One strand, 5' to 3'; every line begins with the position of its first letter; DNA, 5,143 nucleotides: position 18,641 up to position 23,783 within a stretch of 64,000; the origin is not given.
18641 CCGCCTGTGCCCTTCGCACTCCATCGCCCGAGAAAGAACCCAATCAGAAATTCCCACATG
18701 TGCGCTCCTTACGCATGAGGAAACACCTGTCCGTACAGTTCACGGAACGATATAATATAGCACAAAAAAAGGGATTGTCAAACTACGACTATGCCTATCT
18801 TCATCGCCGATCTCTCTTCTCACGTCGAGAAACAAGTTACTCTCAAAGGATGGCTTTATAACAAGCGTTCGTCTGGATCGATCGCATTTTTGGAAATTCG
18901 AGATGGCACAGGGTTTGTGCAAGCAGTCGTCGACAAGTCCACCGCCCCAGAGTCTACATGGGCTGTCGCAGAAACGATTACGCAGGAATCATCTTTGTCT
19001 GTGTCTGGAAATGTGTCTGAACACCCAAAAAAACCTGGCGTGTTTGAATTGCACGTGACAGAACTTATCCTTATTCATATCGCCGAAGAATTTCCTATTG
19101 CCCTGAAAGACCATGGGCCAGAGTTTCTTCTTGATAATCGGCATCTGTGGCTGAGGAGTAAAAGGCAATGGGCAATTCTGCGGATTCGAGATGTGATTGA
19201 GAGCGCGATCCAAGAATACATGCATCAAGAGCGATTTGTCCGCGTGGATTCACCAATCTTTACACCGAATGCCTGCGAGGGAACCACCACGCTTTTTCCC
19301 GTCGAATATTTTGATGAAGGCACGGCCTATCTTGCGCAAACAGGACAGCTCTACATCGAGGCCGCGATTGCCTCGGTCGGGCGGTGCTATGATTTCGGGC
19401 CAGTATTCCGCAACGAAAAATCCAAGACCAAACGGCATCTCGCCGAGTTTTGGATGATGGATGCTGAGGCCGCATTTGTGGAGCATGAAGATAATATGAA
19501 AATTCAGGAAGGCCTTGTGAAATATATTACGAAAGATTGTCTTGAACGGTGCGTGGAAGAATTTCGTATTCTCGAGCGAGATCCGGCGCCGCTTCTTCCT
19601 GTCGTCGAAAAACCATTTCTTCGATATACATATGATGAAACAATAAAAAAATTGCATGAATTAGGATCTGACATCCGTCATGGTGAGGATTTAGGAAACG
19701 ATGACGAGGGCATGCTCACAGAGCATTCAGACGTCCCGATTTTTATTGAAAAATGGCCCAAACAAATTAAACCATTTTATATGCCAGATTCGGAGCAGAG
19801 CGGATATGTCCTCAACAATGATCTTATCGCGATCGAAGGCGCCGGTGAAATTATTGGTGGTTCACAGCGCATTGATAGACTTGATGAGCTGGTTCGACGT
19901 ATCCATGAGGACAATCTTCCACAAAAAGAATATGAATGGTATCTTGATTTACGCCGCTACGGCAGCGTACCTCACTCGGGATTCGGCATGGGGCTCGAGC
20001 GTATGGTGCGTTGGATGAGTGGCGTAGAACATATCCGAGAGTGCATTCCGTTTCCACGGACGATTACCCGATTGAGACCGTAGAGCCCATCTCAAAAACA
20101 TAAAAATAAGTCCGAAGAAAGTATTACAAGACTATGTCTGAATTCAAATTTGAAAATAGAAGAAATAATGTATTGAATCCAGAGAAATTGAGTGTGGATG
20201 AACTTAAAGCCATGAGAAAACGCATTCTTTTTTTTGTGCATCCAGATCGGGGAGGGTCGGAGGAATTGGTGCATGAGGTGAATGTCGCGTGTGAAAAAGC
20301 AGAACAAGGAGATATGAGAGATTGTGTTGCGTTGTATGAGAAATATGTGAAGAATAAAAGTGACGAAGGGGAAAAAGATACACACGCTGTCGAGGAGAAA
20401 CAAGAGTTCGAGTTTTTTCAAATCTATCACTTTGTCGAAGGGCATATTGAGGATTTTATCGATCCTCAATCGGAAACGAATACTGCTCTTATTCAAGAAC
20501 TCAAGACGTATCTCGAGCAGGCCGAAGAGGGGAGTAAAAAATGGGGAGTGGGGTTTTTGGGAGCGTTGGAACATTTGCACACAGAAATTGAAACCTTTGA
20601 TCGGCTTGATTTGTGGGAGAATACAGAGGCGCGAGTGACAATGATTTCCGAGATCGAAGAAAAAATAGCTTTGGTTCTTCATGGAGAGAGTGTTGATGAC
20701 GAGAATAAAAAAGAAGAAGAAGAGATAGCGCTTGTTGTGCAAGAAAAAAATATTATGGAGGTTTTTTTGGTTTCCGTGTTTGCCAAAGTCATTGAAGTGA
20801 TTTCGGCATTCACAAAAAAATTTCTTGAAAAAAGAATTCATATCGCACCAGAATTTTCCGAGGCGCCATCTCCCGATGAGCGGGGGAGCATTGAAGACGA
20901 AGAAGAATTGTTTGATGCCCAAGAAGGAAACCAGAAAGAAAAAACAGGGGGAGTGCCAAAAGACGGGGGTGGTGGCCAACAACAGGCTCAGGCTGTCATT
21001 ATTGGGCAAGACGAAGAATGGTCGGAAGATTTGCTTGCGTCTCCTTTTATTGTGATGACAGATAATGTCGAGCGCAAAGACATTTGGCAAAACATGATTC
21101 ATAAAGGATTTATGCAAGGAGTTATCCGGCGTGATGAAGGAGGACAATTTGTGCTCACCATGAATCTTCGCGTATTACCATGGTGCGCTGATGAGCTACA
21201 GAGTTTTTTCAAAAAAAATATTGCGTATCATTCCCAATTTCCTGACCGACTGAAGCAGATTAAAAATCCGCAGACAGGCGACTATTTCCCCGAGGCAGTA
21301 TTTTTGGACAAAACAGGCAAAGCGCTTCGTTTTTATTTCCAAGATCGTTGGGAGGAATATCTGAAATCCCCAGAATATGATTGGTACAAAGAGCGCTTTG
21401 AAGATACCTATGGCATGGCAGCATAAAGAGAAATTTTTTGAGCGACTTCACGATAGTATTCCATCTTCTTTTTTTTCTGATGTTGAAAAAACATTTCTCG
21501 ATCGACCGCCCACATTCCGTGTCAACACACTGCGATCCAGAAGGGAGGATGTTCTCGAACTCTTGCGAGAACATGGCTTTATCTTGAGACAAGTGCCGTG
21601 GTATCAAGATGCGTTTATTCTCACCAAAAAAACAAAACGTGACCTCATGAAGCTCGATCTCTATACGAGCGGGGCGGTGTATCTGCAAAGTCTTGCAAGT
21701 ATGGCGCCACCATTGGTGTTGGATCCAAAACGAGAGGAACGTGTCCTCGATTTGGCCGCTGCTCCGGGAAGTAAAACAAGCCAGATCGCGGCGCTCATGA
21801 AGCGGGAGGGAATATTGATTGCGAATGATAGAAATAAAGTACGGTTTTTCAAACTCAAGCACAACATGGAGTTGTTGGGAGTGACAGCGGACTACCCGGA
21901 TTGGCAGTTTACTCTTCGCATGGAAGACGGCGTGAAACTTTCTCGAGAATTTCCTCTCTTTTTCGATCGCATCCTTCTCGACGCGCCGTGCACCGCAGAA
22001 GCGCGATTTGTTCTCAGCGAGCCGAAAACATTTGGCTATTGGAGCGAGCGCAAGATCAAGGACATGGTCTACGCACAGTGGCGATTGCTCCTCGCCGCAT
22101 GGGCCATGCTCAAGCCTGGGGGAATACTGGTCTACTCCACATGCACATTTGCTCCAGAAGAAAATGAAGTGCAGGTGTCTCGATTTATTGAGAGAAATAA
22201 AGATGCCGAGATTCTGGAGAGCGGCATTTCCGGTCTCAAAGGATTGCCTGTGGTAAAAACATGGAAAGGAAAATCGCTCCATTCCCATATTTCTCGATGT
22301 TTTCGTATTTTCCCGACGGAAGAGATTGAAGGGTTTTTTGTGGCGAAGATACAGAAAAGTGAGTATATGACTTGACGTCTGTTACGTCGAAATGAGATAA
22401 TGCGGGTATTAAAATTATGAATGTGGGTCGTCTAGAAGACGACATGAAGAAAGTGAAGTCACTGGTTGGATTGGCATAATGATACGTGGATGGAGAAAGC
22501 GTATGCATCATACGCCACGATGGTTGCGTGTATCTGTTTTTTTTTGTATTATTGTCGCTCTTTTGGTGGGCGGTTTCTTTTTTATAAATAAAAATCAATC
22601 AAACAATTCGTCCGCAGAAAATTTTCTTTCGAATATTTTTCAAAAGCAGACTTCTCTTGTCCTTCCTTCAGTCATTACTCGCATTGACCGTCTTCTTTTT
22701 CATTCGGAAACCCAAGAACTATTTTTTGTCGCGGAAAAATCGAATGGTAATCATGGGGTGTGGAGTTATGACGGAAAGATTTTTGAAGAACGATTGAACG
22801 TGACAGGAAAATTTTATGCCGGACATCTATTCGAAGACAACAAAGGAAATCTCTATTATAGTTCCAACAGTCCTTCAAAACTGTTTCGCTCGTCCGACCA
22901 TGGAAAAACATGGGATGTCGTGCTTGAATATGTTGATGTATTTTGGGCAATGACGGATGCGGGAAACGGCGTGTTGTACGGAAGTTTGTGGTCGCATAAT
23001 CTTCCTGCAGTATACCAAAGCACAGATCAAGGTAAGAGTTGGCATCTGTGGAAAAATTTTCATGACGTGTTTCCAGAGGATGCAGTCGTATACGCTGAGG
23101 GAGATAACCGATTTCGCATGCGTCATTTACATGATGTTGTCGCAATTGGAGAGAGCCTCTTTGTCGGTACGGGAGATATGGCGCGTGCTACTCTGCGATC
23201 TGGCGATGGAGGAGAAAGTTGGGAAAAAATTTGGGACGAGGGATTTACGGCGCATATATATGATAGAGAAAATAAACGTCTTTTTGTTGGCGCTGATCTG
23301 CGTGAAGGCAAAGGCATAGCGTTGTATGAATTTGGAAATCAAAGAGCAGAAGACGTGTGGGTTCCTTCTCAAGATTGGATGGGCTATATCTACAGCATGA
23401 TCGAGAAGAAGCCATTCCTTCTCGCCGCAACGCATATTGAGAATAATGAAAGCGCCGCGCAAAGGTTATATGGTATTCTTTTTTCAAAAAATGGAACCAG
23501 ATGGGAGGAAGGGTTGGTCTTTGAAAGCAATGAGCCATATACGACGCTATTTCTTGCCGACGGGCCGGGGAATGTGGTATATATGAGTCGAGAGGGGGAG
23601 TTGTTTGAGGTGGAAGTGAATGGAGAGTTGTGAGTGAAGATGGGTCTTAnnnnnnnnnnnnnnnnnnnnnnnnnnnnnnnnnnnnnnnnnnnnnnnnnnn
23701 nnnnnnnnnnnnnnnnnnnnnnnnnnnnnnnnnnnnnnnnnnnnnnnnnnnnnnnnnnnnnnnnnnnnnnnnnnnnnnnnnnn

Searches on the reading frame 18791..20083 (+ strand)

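Call 9: search_protein_families(library=pfam, proteins=[window:18791-20083:+], max_evalue=0.01)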
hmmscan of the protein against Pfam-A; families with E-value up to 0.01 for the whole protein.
window:18791-20083:+ (430 aa): 3 families
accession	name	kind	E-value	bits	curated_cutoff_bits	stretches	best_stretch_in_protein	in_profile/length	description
PF00152.25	tRNA-synt_2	-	1.2e-70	238.5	25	1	111-424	3-307/308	tRNA synthetases class II (D, K and N)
PF01336.31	tRNA_anti-codon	-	6.1e-16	58.6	27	1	16-94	1-74/75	OB-fold nucleic acid binding domain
PF01409.25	tRNA-synt_2d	-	0.0069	16.3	19.8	0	394-417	211-234/246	tRNA synthetases class II core domain (F)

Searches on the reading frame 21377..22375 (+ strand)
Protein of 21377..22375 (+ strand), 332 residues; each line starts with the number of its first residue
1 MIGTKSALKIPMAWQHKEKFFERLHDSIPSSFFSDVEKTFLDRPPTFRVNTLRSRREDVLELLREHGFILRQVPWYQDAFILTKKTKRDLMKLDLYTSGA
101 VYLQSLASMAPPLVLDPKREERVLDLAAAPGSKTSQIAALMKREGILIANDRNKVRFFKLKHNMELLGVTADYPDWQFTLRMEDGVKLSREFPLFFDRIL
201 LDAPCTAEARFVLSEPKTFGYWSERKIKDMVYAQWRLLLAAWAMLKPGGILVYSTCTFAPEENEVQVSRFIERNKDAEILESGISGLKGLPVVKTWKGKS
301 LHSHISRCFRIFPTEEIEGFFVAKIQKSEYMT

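Call 42: search_protein_families(library=pfam, proteins=[window:21377-22375:+], max_evalue=0.001)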
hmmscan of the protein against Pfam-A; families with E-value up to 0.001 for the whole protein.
window:21377-22375:+ (332 aa): 4 families
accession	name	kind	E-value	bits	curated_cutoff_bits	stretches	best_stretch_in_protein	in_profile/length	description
PF01189.24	Methyltr_RsmB-F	-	1.5e-44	152.5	27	1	113-325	2-198/199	16S rRNA methyltransferase RsmB/F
PF17125.10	Methyltr_RsmF_N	-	4.7e-09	37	34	1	18-105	3-85/86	N-terminal domain of 16S rRNA methyltransferase RsmF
PF22458.1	RsmF-B_ferredox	-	1.8e-07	31.6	27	1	43-86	28-71/74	Methyltr_RsmF/B-like, ferredoxin-like domain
PF21148.3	NSUN5_fdxn-like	-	0.00026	21.8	24.5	0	47-86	5-45/78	NOL1/NOP2/Sun domain family member 5, ferredoxin-like domain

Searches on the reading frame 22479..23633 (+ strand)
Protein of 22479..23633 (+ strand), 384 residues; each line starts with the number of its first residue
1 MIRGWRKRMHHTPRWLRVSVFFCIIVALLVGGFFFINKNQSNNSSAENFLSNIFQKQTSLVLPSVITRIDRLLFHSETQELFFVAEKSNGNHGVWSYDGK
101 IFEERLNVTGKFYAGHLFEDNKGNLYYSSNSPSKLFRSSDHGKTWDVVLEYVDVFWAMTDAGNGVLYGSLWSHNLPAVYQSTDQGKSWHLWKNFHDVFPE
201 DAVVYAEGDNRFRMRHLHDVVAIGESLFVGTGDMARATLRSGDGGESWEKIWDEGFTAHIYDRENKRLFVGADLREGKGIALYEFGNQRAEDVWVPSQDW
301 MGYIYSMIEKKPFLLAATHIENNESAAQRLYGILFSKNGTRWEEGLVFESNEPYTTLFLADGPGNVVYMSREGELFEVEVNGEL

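Call 42: search_protein_families(library=pfam, proteins=[window:22479-23633:+], max_evalue=0.001)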
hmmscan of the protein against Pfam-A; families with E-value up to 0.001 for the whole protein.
window:22479-23633:+ (384 aa): 1 family
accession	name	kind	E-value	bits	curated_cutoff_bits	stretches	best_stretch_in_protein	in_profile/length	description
PF02012.26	BNR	-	9.3e-05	22.3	27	0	181-190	3-12/12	BNR/Asp-box repeat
